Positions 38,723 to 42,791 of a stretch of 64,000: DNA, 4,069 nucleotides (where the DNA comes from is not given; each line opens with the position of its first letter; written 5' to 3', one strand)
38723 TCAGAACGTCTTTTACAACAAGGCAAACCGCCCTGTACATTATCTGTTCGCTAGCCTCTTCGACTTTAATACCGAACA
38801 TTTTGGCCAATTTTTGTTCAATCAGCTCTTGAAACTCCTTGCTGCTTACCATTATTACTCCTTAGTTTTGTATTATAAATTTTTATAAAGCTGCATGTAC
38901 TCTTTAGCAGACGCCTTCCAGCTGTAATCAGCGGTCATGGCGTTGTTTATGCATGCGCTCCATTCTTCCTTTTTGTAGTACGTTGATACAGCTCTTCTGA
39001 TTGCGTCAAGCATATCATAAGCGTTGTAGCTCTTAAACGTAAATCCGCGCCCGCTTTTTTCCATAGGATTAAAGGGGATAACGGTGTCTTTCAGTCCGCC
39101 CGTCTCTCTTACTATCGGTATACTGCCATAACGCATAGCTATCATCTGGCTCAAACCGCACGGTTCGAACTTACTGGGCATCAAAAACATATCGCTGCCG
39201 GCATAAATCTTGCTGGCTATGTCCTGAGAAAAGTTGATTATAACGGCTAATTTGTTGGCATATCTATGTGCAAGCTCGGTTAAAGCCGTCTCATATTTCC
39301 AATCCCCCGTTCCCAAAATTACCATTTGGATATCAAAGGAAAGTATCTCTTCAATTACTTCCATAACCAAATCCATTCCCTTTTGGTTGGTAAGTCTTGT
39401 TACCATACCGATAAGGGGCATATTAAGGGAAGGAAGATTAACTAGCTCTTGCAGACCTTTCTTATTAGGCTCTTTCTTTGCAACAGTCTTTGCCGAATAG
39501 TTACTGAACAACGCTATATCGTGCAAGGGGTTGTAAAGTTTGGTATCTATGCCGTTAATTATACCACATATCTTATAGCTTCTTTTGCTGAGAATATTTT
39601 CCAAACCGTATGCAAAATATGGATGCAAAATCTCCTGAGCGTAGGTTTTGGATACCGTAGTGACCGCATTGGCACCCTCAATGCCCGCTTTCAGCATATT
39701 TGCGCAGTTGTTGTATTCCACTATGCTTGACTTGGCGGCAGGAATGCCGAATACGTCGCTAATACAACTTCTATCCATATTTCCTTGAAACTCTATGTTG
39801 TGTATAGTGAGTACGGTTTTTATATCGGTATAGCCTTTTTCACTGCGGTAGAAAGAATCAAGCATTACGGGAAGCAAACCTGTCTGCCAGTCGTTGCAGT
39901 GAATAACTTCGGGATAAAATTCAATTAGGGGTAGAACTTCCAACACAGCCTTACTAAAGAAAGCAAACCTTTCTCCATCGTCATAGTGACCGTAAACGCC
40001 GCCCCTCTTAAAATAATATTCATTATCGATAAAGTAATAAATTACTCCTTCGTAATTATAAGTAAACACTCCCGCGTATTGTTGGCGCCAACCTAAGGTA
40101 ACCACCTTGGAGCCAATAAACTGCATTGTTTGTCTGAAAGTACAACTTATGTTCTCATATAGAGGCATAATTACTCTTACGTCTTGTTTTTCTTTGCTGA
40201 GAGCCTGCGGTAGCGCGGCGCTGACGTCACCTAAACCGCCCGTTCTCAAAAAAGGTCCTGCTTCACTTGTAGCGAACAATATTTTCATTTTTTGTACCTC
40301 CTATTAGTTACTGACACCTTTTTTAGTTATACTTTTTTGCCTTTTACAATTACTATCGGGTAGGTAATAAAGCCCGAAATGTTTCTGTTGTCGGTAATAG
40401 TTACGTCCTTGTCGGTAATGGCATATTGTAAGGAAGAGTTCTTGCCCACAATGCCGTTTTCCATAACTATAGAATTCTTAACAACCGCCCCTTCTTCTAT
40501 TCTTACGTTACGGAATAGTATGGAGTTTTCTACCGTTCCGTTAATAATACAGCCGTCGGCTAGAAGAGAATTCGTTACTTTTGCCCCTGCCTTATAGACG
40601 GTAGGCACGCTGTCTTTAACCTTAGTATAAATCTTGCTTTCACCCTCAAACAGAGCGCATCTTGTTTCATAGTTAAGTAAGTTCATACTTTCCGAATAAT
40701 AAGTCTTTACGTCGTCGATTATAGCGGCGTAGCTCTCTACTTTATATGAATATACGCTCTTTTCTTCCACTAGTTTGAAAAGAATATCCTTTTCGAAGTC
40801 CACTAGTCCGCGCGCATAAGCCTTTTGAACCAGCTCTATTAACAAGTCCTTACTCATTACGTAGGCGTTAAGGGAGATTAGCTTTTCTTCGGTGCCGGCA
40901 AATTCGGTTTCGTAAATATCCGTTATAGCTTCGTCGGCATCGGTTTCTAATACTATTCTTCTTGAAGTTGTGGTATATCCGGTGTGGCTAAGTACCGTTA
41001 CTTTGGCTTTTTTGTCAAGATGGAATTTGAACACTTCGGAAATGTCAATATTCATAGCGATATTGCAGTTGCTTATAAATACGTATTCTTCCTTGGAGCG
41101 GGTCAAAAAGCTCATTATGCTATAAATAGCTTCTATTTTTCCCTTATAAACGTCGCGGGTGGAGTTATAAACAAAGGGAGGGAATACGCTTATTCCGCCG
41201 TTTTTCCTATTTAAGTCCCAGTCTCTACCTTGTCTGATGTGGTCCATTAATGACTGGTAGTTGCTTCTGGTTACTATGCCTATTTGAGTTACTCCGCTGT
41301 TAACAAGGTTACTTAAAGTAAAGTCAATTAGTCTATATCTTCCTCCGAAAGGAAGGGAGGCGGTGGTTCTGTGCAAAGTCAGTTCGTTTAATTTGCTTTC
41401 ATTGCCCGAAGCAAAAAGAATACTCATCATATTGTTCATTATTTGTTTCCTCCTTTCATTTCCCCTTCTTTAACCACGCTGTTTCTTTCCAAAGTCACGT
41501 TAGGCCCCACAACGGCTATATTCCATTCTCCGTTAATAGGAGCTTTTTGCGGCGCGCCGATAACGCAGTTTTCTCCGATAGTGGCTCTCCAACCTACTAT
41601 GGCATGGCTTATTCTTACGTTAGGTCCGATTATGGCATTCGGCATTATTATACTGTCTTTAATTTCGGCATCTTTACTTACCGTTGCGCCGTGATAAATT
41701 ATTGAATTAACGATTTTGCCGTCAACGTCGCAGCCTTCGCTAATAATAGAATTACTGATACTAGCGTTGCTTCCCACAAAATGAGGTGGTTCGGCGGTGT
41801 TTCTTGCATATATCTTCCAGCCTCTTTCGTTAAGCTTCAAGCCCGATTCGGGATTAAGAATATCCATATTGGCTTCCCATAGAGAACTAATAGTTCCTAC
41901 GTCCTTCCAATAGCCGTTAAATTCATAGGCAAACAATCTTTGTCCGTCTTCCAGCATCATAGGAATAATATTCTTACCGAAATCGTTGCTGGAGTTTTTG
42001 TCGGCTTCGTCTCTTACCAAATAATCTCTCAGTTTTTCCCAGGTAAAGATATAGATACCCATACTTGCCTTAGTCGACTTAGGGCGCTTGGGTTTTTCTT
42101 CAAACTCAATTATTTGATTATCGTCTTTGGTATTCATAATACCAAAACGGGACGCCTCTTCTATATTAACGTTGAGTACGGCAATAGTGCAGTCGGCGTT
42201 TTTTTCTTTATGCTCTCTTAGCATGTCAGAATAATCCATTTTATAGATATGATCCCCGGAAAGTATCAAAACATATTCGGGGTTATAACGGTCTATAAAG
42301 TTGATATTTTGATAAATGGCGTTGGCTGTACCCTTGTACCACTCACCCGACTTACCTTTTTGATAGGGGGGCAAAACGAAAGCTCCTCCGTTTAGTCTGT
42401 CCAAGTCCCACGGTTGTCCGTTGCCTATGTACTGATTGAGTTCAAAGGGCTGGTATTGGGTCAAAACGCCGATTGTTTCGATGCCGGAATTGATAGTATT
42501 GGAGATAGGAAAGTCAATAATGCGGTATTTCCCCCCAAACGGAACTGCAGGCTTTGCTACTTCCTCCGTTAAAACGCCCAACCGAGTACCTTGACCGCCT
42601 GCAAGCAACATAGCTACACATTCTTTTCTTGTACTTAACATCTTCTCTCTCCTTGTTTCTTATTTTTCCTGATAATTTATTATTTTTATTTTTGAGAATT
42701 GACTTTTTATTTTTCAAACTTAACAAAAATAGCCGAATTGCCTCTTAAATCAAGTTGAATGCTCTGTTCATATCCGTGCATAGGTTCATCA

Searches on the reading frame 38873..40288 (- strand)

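Call 57: search_protein_families(library=ncbifam, proteins=[window:38873-40288:-], max_evalue=0.00001)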
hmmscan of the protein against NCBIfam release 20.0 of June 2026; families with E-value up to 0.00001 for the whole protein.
window:38873-40288:- (471 aa): 18 families
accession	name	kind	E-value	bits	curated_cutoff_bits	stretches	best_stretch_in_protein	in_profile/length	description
NF001898.0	PRK00654.1-1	equivalog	1.3e-199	663.8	603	1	1-471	1-475/477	glycogen synthase GlgA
TIGR02095.1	glgA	subfamily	5.7e-169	562.8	328.45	1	1-471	1-477/477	glycogen/starch synthase, ADP-glucose type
NF001903.0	PRK00654.2-2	equivalog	3.4e-155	517.4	616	1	1-470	1-477/482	glycogen synthase GlgA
NF001899.0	PRK00654.1-2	equivalog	6e-133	443.7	459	1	1-471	1-475/478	glycogen synthase GlgA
NF001900.0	PRK00654.1-3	equivalog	1.6e-129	432.5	509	1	1-470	1-453/481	glycogen synthase GlgA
NF001905.0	PRK00654.2-4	subfamily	6e-113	378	560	1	1-470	1-485/489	glycogen synthase GlgA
NF001901.0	PRK00654.1-5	equivalog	8.3e-108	361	649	1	2-470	25-490/502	glycogen synthase GlgA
NF001906.0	PRK00654.2-5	equivalog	1.9e-107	360.2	870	1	1-470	6-482/485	glycogen synthase GlgA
NF010698.0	PRK14098.1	equivalog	9.1e-105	351.1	754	1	1-471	6-486/489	starch synthase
NF010699.0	PRK14099.1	equivalog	1.6e-103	346.8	762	1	1-471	4-479/485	glycogen synthase GlgA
NF001902.0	PRK00654.2-1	equivalog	2.9e-91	306.4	845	1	1-470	1-488/492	glycogen synthase GlgA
NF001904.0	PRK00654.2-3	equivalog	4.4e-79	266.4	577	1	1-471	1-474/475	glycogen synthase GlgA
NF038295.1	EPS_HpsP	equivalog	5e-13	48.8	550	1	271-471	189-387/388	hormogonium polysaccharide biosynthesis glycosyltransferase HpsP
TIGR02149.1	glgA_Coryne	subfamily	1.2e-11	44.4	302.4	1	192-470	131-389/391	glycogen synthase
TIGR03999.1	thiol_BshA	equivalog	7.9e-10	38.2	273.7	1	256-470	167-372/375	N-acetyl-alpha-D-glucosaminyl L-malate synthase BshA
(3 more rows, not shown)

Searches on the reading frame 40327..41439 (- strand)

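Call 57: search_protein_families(library=ncbifam, proteins=[window:40327-41439:-], max_evalue=0.00001)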
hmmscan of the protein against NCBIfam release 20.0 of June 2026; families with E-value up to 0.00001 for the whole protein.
window:40327-41439:- (370 aa): 9 families
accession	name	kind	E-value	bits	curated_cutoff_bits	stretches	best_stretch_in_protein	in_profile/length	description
TIGR02092.1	glgD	equivalog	2.5e-110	369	236.6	1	2-370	1-370/370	glucose-1-phosphate adenylyltransferase subunit GlgD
NF003670.0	PRK05293.1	equivalog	1.9e-78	264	470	1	2-367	3-371/382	glucose-1-phosphate adenylyltransferase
TIGR02091.1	glgC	equivalog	4.3e-70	236.6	424.9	1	4-354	1-362/364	glucose-1-phosphate adenylyltransferase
NF002023.0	PRK00844.1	subfamily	2.8e-57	194.4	458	1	2-354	5-381/408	glucose-1-phosphate adenylyltransferase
NF001947.0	PRK00725.1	subfamily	1.5e-55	188.7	470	1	2-354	15-393/426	glucose-1-phosphate adenylyltransferase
NF002772.0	PRK02862.1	equivalog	9.9e-41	139.8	537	2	1-177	1-177/429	glucose-1-phosphate adenylyltransferase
NF052502.1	man1P_GTase_Rv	exception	3.6e-17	62.3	440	1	7-361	4-338/352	mannose-1-phosphate guanylyltransferase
TIGR03992.1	Arch_glmU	subfamily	1.9e-07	30.4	292.1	1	4-335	1-314/393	bifunctional sugar-1-phosphate nucleotidylyltransferase/acetyltransferase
TIGR01208.1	rmlA_long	equivalog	5.7e-07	28.7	320.25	0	7-77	3-73/353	glucose-1-phosphate thymidylyltransferase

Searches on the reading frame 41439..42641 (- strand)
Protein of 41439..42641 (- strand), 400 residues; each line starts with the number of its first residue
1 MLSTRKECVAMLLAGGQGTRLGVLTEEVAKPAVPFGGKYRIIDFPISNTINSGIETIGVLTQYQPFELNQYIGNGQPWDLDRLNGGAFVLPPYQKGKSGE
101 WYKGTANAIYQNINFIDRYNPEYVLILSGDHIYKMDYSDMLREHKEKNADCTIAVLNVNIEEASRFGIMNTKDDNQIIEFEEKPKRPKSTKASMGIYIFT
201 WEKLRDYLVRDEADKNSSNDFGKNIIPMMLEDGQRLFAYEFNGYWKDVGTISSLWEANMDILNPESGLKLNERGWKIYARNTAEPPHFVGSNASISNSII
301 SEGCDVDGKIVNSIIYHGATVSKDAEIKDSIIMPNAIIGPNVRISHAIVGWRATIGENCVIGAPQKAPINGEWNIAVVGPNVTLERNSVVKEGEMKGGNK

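Call 57: search_protein_families(library=ncbifam, proteins=[window:41439-42641:-], max_evalue=0.00001)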
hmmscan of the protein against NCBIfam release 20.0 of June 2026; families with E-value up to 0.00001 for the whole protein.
window:41439-42641:- (400 aa): 26 families (the best 25 are shown)
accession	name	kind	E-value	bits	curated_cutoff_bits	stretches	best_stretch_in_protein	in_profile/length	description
NF003670.0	PRK05293.1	equivalog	2.5e-184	612.6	470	1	5-387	2-378/382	glucose-1-phosphate adenylyltransferase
TIGR02091.1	glgC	equivalog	3.6e-140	467.1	424.9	1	8-362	1-363/364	glucose-1-phosphate adenylyltransferase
NF001947.0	PRK00725.1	subfamily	4.5e-119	398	470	1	5-365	14-397/426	glucose-1-phosphate adenylyltransferase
NF002023.0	PRK00844.1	subfamily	4.2e-106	355.2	458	1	5-367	4-387/408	glucose-1-phosphate adenylyltransferase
NF002772.0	PRK02862.1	equivalog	6.8e-93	311.7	537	2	6-186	2-181/429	glucose-1-phosphate adenylyltransferase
TIGR02092.1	glgD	equivalog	1.1e-68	231.9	236.6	1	8-369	3-362/370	glucose-1-phosphate adenylyltransferase subunit GlgD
NF052502.1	man1P_GTase_Rv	exception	7.7e-42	143.4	440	1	10-360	3-329/352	mannose-1-phosphate guanylyltransferase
TIGR01208.1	rmlA_long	equivalog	3.3e-34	118.3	320.25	1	10-357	2-333/353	glucose-1-phosphate thymidylyltransferase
TIGR03992.1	Arch_glmU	subfamily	1.9e-30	106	292.1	1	10-360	3-332/393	bifunctional sugar-1-phosphate nucleotidylyltransferase/acetyltransferase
NF041313.1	UDPGP_AglF_Halo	equivalog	5e-21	75.2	400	1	10-257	3-230/234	UTP--glucose-1-phosphate uridylyltransferase AglF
TIGR01207.1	rmlA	equivalog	2.1e-19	69.7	360.65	1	11-259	3-234/286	glucose-1-phosphate thymidylyltransferase RfbA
NF012024.0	PRK15480.1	equivalog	2.2e-16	59.9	588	1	10-261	6-240/292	glucose-1-phosphate thymidylyltransferase RfbA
NF041173.1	Sug_nt_acttase_Thmprot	equivalog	1.1e-14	54.3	600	1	10-349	3-321/405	bifunctional sugar-1-phosphate nucleotidylyltransferase/acetyltransferase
TIGR01173.1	glmU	equivalog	4.9e-13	48.7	366.85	1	11-356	4-324/452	bifunctional UDP-N-acetylglucosamine diphosphorylase/glucosamine-1-phosphate N-acetyltransferase GlmU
NF045761.1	NAMPUrTaseMurU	equivalog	4.9e-10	39.6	250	1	10-258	3-224/226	N-acetylmuramate alpha-1-phosphate uridylyltransferase MurU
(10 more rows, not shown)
